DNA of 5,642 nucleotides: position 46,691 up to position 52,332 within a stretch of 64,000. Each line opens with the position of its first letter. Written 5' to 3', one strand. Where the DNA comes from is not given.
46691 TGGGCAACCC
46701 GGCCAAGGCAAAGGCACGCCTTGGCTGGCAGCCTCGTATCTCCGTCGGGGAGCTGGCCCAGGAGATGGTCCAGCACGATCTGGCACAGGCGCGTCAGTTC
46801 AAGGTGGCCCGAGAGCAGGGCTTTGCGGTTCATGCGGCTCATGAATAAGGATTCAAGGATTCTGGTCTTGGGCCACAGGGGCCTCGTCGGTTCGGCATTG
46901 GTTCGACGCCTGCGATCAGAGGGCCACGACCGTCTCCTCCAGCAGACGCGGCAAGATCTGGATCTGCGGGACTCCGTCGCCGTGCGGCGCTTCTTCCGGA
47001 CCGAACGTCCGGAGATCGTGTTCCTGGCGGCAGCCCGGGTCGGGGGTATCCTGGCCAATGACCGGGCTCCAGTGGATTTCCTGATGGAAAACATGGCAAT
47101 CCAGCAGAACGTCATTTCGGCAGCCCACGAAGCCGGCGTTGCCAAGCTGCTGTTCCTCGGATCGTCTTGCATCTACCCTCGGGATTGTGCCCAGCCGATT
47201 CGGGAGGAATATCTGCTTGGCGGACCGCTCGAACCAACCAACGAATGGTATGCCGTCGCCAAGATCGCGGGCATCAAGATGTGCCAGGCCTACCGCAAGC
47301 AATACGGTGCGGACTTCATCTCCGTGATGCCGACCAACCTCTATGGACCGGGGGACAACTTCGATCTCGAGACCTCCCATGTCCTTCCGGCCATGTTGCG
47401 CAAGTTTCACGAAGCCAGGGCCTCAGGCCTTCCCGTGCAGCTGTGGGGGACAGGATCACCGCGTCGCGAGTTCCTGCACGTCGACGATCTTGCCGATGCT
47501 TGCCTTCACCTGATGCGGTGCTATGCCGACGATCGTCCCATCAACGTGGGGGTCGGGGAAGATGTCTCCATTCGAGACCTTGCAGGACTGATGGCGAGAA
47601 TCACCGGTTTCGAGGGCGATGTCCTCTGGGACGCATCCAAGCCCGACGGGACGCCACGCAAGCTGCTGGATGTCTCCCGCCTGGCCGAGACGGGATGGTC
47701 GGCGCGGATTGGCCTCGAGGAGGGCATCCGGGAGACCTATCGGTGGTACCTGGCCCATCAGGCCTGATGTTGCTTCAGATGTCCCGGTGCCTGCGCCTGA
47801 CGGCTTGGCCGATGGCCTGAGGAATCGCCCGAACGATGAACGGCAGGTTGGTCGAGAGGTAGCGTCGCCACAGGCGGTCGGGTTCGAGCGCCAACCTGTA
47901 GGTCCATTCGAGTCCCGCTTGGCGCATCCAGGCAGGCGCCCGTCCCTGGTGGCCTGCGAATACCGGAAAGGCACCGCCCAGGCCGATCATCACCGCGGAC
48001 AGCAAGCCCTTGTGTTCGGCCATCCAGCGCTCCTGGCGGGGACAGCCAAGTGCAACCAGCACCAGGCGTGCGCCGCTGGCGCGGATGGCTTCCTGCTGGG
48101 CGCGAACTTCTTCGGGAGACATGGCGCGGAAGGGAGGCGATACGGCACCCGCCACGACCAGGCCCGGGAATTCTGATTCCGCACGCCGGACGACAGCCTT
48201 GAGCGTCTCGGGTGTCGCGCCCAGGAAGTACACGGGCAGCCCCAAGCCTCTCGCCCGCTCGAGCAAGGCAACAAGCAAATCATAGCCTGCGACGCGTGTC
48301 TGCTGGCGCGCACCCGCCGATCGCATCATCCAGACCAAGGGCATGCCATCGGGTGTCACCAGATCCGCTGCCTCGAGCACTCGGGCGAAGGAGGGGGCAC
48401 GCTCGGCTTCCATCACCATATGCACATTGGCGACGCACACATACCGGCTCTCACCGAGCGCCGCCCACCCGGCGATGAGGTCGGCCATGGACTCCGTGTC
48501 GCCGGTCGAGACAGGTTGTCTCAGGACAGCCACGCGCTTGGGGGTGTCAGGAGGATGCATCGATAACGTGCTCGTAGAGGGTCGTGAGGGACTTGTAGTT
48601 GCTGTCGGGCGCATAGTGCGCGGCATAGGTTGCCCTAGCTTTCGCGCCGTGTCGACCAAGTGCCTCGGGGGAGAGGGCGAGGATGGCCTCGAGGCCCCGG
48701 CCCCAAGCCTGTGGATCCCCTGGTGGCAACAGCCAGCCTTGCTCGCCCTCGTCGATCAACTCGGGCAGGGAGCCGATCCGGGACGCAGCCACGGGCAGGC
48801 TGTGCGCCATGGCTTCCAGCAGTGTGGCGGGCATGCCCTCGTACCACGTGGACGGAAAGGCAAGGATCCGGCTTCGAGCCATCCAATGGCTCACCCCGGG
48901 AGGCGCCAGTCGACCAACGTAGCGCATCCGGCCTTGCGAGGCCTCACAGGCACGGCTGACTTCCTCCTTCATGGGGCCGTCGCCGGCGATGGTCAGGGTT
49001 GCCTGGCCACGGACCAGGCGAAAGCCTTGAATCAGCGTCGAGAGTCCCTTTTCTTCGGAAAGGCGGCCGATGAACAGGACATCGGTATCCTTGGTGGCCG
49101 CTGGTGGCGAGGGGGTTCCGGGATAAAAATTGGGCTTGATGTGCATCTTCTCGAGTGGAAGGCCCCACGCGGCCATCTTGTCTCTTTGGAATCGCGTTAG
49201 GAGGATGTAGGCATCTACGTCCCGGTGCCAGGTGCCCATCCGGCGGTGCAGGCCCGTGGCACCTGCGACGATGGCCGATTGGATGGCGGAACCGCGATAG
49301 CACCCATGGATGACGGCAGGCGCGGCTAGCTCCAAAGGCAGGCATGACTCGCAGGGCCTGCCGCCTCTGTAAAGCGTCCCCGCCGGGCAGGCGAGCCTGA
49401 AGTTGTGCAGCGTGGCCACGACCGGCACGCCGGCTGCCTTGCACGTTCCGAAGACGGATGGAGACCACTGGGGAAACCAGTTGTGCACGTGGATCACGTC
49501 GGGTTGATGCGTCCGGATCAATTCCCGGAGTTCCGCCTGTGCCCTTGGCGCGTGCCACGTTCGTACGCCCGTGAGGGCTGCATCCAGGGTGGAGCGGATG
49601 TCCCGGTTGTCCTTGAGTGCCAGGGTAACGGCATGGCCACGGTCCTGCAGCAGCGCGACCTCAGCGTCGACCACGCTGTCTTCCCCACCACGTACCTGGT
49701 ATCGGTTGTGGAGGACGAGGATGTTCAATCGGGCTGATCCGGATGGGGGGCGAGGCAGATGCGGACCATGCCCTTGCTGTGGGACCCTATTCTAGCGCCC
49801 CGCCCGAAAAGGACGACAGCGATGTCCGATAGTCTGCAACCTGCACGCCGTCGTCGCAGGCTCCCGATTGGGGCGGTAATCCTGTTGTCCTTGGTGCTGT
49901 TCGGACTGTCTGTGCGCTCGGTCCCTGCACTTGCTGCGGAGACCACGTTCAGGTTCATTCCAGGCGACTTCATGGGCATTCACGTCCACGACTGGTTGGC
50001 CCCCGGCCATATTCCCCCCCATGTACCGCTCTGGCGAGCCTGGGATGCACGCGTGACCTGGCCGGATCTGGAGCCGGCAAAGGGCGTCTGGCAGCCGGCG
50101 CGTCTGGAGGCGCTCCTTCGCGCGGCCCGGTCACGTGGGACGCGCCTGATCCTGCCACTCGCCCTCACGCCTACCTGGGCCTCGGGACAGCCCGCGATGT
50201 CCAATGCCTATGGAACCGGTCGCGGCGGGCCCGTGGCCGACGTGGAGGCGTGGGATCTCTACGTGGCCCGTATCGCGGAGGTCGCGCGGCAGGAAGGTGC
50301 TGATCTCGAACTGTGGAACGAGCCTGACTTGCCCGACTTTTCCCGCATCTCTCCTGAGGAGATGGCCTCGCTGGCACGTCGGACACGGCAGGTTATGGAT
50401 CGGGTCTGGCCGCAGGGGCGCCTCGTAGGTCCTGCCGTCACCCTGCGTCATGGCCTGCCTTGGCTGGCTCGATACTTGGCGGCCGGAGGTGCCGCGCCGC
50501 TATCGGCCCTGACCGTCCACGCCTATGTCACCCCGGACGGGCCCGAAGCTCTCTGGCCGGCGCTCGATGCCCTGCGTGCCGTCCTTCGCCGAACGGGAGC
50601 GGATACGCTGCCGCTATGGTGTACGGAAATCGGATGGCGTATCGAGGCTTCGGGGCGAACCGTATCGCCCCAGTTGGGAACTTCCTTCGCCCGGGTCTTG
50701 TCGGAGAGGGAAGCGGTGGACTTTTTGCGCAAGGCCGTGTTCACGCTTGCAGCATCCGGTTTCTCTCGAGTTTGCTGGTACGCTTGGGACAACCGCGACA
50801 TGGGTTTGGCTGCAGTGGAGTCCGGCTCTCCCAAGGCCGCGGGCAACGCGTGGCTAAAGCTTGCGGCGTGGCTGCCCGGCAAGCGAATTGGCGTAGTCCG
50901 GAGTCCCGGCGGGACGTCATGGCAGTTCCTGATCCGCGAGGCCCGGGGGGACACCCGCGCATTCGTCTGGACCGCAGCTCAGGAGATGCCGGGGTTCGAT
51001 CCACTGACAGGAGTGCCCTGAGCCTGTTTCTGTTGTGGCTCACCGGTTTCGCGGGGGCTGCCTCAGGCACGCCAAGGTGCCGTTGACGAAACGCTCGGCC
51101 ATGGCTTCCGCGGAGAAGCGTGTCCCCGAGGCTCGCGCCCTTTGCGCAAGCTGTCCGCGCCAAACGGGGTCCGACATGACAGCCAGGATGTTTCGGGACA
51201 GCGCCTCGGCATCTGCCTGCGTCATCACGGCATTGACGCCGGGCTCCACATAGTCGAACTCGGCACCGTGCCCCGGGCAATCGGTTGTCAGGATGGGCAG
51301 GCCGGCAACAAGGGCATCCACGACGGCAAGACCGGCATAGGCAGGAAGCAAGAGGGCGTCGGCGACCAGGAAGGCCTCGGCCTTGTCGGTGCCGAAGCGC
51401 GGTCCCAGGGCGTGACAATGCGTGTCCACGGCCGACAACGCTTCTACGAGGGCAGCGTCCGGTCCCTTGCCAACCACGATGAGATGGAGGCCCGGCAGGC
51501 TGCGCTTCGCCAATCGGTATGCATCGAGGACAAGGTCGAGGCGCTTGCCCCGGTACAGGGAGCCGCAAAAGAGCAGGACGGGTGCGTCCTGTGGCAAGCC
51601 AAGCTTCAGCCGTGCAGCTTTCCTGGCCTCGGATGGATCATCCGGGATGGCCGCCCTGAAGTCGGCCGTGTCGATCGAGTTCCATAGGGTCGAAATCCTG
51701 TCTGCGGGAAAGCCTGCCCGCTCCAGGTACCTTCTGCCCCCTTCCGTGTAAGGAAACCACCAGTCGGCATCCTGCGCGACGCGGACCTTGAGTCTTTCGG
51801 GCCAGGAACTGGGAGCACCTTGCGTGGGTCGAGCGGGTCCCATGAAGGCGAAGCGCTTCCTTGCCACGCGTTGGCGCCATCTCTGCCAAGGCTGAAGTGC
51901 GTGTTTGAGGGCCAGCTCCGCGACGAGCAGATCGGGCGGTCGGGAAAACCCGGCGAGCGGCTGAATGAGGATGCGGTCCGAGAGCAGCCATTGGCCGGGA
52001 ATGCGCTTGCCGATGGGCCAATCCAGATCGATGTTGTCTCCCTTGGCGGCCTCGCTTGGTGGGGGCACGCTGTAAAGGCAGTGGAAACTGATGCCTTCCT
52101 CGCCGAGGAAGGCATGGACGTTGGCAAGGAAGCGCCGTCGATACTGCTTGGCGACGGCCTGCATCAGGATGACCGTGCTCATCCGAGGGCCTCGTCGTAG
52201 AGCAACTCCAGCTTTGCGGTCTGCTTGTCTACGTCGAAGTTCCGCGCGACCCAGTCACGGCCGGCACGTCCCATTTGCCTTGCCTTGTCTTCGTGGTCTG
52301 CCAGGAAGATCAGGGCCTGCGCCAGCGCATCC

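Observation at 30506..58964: Polysaccharide (Wzx/Wzy-dependent) locus interleaved with essential housekeeping genes and carrying low-GC mosaic tracts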

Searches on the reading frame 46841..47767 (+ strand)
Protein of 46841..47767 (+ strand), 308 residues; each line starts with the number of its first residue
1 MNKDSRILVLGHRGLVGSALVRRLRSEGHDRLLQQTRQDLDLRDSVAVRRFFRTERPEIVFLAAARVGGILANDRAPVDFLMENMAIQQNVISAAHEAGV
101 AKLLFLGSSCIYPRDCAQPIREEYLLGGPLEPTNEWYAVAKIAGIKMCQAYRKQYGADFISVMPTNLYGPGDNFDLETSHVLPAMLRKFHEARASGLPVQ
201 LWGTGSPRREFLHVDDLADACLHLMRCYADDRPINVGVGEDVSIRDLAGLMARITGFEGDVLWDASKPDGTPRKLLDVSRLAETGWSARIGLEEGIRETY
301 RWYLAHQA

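Call 12: find_encoding_contigs(protein=window:46841-47767:+, flank=10000, max_places=10)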
Protein window:46841-47767:+ (308 aa): no gene with exactly this product is on record in the collection.
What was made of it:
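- Tried and rejected: Exact look-up of fcl (call 12): it failed, probably because the database gene call uses a different start.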

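Call 39: search_protein_families(library=ncbifam, proteins=[window:46841-47767:+], max_evalue=0.00001)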
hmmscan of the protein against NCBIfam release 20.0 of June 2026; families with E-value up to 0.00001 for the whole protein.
window:46841-47767:+ (308 aa): 11 families
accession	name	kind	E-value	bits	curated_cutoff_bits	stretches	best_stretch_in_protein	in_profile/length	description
NF047922.1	GDPFucSynFcl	equivalog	1.1e-145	484.8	500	1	4-307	2-305/308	GDP-L-fucose synthase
TIGR01181.1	dTDP_gluc_dehyt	equivalog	4.6e-18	65.4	365.1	1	41-307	58-315/321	dTDP-glucose 4,6-dehydratase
TIGR01179.1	galE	equivalog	1.7e-17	63.2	262.3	1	41-305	55-327/332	UDP-glucose 4-epimerase GalE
TIGR04180.1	EDH_00030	hypoth_equivalog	3.2e-17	62.6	475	1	41-267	57-268/297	NAD-dependent 4,6-dehydratase LegB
NF007490.0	PRK10084.1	subfamily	8.9e-09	34.8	649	0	136-307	166-338/361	dTDP-glucose 4,6-dehydratase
NF007582.0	PRK10217.1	equivalog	1.1e-08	34.6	698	0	136-307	159-335/355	dTDP-glucose 4,6-dehydratase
TIGR01214.1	rmlD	equivalog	2.4e-08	33.4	224.05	1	6-153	1-140/285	dTDP-4-dehydrorhamnose reductase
TIGR02197.1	heptose_epim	equivalog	4.1e-07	29.5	274.6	1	7-256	1-261/316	ADP-glyceromanno-heptose 6-epimerase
NF011728.1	PRK15181.1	equivalog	1.9e-06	27.1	760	1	65-250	98-277/348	Vi polysaccharide biosynthesis UDP-N-acetylglucosaminuronic acid C-4 epimerase TviC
NF008872.0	PRK11908.1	equivalog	2.4e-06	26.8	294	0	122-254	134-270/349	bifunctional UDP-4-keto-pentose/UDP-xylose synthase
NF007956.0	PRK10675.1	subfamily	5.7e-06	25.7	394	0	41-132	58-148/338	UDP-glucose 4-epimerase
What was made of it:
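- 46841..47767 (+): fcl (GDP-L-fucose synthase). NF047922 485 bits, cutoff 500 (call 39).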

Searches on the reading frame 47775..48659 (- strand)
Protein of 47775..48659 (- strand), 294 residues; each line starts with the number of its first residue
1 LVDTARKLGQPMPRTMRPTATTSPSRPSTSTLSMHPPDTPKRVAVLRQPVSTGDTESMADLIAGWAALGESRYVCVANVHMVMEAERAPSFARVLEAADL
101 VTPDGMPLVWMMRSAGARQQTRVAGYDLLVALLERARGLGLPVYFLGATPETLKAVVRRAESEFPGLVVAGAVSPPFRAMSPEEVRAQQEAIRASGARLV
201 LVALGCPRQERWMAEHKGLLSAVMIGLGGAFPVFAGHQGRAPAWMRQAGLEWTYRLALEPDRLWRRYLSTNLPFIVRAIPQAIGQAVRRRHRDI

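Call 6: search_protein_families(library=pfam, proteins=[window:47775-48659:-])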
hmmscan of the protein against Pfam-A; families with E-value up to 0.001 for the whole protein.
window:47775-48659:- (294 aa): 1 family
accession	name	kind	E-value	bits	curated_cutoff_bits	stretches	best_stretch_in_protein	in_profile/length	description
PF03808.19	Glyco_tran_WecG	-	1.2e-59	201.4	27.4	1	98-267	1-168/168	Glycosyl transferase WecG/TagA/CpsF family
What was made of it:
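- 47775..48560 (-): WecG/TagA/CpsF-family (GT26) glycosyltransferase. PF03808 201 bits (call 6).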

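Call 39: search_protein_families(library=ncbifam, proteins=[window:47775-48560:-], max_evalue=0.00001)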
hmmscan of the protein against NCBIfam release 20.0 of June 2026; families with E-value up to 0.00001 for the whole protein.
window:47775-48560:- (261 aa): 4 families
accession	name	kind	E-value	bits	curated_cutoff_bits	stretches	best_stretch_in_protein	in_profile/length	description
TIGR00696.1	wecG_tagA_cpsF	superfamily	6.5e-55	185.6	69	1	61-235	2-174/178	WecB/TagA/CpsF family glycosyltransferase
NF041872.1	EPS_EpsA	equivalog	6.5e-36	124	500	1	37-238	45-247/265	exopolysaccharide biosynthesis glycosyltransferase EpsA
NF002980.1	PRK03692.1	equivalog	1.2e-33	116.6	323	1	37-233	32-225/240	lipopolysaccharide N-acetylmannosaminouronosyltransferase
NF041710.1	UDPacetylman_taseTarA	equivalog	6.4e-26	91.3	350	1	37-232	38-229/247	N-acetylglucosaminyldiphosphoundecaprenol N-acetyl-beta-D-mannosaminyltransferase TarA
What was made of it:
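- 47775..48560 (-): TIGR00696 186 bits (call 39).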

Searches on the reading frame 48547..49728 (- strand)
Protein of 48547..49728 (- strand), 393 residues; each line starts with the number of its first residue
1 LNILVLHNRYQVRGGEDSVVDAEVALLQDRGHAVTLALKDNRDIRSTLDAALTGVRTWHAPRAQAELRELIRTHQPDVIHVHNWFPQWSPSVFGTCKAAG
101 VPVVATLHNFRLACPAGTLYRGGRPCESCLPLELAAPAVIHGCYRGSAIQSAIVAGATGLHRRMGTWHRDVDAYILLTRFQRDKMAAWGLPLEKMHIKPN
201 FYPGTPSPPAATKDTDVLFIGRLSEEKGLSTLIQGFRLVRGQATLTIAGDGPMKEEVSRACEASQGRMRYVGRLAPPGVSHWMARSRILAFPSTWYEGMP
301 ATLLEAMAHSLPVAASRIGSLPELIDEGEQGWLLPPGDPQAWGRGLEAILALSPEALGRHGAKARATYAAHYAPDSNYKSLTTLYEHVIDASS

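Call 6: search_protein_families(library=pfam, proteins=[window:48547-49728:-])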
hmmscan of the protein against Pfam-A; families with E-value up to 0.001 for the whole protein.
window:48547-49728:- (393 aa): 5 families
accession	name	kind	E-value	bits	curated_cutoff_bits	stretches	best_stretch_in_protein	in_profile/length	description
PF13692.12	Glyco_trans_1_4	-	3.2e-31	108.9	27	1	216-350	3-140/142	Glycosyl transferases group 1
PF00534.26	Glycos_transf_1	-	1.5e-27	96.7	26.4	1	210-353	11-159/172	Glycosyl transferases group 1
PF13439.12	Glyco_transf_4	-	1.3e-13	51.7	28.5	1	18-201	6-165/170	Glycosyltransferase Family 4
PF13579.12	Glyco_trans_4_4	-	1.2e-11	45.6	29.7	1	18-200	5-157/158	Glycosyl transferase 4-like domain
PF13477.12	Glyco_trans_4_2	-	0.00021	21.9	23.4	0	26-108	19-107/139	Glycosyl transferase 4-like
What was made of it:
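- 48547..49728 (-): GT4 glycosyltransferase a. Glyco_trans_1_4 and Glycos_transf_1 (call 6).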

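Call 39: search_protein_families(library=ncbifam, proteins=[window:48547-49728:-], max_evalue=0.00001)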
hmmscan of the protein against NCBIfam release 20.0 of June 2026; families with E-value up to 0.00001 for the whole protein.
window:48547-49728:- (393 aa): 20 families
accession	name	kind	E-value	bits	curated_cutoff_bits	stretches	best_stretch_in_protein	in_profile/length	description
TIGR03088.1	stp2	hypoth_equivalog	3.4e-24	85.6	409.05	1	210-388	190-373/374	TIGR03088 family PEP-CTERM/XrtA system glycosyltransferase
NF047684.1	TeichurnBiosyTuaC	equivalog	1.7e-20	73.3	550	1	217-389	222-390/391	teichuronic acid biosynthesis protein TuaC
NF041876.1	EPS_EpsE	equivalog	9.2e-19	67.9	400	1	206-374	206-382/389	exopolysaccharide biosynthesis GT4 family glycosyltransferase EpsE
TIGR04063.1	stp3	hypoth_equivalog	9.5e-16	57.7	442.05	1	217-366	216-373/397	TIGR04063 family PEP-CTERM/XrtA system glycosyltransferase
NF053787.1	GlcN_PG_synth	equivalog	4.6e-15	55.3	480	1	217-389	200-360/361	N-acetylglucosaminyl phosphatidylglycerol synthase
TIGR03999.1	thiol_BshA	equivalog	3.1e-14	52.7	273.7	1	220-389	205-374/375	N-acetyl-alpha-D-glucosaminyl L-malate synthase BshA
TIGR02149.1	glgA_Coryne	subfamily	1.6e-12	47.3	302.4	1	216-386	206-388/391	glycogen synthase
NF038229.1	Glyco4_Geo_Pelo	equivalog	6.4e-11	41.8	400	1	263-389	215-337/338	GPMC system family 4 glycosyltransferase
TIGR04005.1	wcaL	equivalog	7.2e-11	41.6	537.6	1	213-385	221-403/406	colanic acid biosynthesis glycosyltransferase WcaL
NF050056.1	ProtGlycPglH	equivalog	3.3e-10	39.6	600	1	211-351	176-318/354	GalNAc-alpha-(1->4)-GalNAc-alpha-(1->3)-diNAcBac-PP-undecaprenol alpha-1,4-N-acetyl-D-galactosaminyltransferase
TIGR04157.1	glyco_rSAM_CFB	subfamily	4.8e-10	39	400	1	215-335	228-349/406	TIGR04157 family glycosyltransferase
NF038298.1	EPS_HpsO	equivalog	2.9e-09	36.2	575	1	214-375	201-374/388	hormogonium polysaccharide biosynthesis glycosyltransferase HpsO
TIGR04348.1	TIGR04348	equivalog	9.8e-09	34.7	300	1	211-342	134-267/310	selenoneine biosynthesis selenosugar synthase SenB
TIGR03449.1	mycothiol_MshA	equivalog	1.1e-08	34.5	462.5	1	268-389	286-404/406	D-inositol-3-phosphate glycosyltransferase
NF050063.1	ProtGlycPglJ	equivalog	4.7e-08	32.6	500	1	213-350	193-330/363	N-acetylgalactosamine-N,N'-diacetylbacillosaminyl-diphospho-undecaprenol 4-alpha-N-acetylgalactosaminyltransferase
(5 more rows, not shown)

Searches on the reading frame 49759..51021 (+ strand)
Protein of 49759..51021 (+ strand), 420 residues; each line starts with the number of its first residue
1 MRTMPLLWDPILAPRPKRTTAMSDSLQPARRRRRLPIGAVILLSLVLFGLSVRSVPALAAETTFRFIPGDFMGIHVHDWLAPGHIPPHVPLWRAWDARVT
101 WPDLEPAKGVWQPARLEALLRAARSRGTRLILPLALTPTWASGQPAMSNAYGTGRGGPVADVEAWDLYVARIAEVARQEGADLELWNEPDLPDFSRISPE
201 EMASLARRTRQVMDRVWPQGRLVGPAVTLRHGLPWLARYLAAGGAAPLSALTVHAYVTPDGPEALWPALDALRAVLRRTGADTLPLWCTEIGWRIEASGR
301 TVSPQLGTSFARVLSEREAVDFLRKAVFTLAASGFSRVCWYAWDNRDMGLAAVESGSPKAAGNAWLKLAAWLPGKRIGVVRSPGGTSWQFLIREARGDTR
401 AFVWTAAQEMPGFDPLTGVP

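Call 6: search_protein_families(library=pfam, proteins=[window:49759-51021:+])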
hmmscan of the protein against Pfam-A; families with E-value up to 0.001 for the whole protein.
window:49759-51021:+ (420 aa): 1 family
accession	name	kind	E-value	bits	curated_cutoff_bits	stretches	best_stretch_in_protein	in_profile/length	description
PF11790.14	Glyco_hydro_cc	-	9.6e-10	38.9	21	1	185-297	71-176/237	Glycosyl hydrolase catalytic core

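Call 39: search_protein_families(library=ncbifam, proteins=[window:49759-51021:+], max_evalue=0.00001)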
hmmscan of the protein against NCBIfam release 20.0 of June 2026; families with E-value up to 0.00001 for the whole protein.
window:49759-51021:+ (420 aa): 0 families

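Call 49: search_protein_families(library=pfam, proteins=[window:49759-51021:+], max_evalue=1)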
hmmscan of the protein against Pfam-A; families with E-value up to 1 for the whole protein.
window:49759-51021:+ (420 aa): 4 families
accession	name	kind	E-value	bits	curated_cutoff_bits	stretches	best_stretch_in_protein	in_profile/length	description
PF11790.14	Glyco_hydro_cc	-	9.6e-10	38.9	21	1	185-297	71-176/237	Glycosyl hydrolase catalytic core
PF01229.23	Glyco_hydro_39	-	0.045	13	26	1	182-256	151-226/472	Glycosyl hydrolases family 39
PF12419.13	DUF3670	-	0.064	13.4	27.6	1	314-368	8-64/136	SNF2 Helicase protein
PF24740.1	DUF7691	-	0.83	10.2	27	0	180-221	128-170/204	Domain of unknown function (DUF7691)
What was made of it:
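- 49759..51021 (+): Secreted or anchored glycoside hydrolase (Glyco_hydro_cc, clan GH-A-like). PF11790 38.9 bits, weak GH39 hit (calls 6, 49).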

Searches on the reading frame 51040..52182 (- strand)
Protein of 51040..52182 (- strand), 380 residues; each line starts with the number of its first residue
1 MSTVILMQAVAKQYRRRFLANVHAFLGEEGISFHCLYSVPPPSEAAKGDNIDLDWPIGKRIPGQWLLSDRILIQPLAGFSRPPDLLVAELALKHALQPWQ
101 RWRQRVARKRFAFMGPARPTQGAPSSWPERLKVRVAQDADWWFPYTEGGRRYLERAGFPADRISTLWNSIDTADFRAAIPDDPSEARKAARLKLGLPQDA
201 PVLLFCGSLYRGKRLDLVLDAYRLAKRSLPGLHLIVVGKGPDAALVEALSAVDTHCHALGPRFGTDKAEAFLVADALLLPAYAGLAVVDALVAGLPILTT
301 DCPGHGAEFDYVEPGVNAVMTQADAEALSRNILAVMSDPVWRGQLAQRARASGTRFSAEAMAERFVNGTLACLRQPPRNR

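Call 6: search_protein_families(library=pfam, proteins=[window:51040-52182:-])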
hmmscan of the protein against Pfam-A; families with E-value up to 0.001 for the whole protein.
window:51040-52182:- (380 aa): 2 families
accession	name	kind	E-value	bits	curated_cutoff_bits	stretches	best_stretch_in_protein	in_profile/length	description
PF13692.12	Glyco_trans_1_4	-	3.6e-17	63.4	27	1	201-338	2-142/142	Glycosyl transferases group 1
PF00534.26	Glycos_transf_1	-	1.1e-16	61.3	26.4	1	189-350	4-170/172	Glycosyl transferases group 1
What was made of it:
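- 51040..52182 (-): GT4 glycosyltransferase b. Glycos_transf_1 (call 6).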

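Call 39: search_protein_families(library=ncbifam, proteins=[window:51040-52182:-], max_evalue=0.00001)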
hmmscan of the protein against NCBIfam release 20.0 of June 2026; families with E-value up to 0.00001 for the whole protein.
window:51040-52182:- (380 aa): 10 families
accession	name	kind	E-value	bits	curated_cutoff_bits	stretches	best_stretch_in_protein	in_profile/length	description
TIGR04063.1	stp3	hypoth_equivalog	5.1e-11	42.1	442.05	1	130-249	149-262/397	TIGR04063 family PEP-CTERM/XrtA system glycosyltransferase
NF053787.1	GlcN_PG_synth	equivalog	1.1e-09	37.6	480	1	182-351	179-337/361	N-acetylglucosaminyl phosphatidylglycerol synthase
TIGR03088.1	stp2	hypoth_equivalog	3.9e-09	36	409.05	1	157-365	156-366/374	TIGR03088 family PEP-CTERM/XrtA system glycosyltransferase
TIGR04157.1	glyco_rSAM_CFB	subfamily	7.2e-09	35.1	400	1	184-365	211-402/406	TIGR04157 family glycosyltransferase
TIGR03449.1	mycothiol_MshA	equivalog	8.4e-09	34.8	462.5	1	161-365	188-396/406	D-inositol-3-phosphate glycosyltransferase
NF038295.1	EPS_HpsP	equivalog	1.5e-08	34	550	1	184-366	191-381/388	hormogonium polysaccharide biosynthesis glycosyltransferase HpsP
TIGR03999.1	thiol_BshA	equivalog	2.1e-08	33.5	273.7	1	162-365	168-366/375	N-acetyl-alpha-D-glucosaminyl L-malate synthase BshA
NF047684.1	TeichurnBiosyTuaC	equivalog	6.4e-08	31.9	550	1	183-348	202-364/391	teichuronic acid biosynthesis protein TuaC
NF007640.0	PRK10307.1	subfamily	1.2e-07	31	276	1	155-365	188-400/411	WcaI family glycosyltransferase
NF049988.1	MGlcDAGSynMgs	equivalog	1.1e-06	28.3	400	1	184-364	197-379/398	alpha-monoglucosyldiacylglycerol synthase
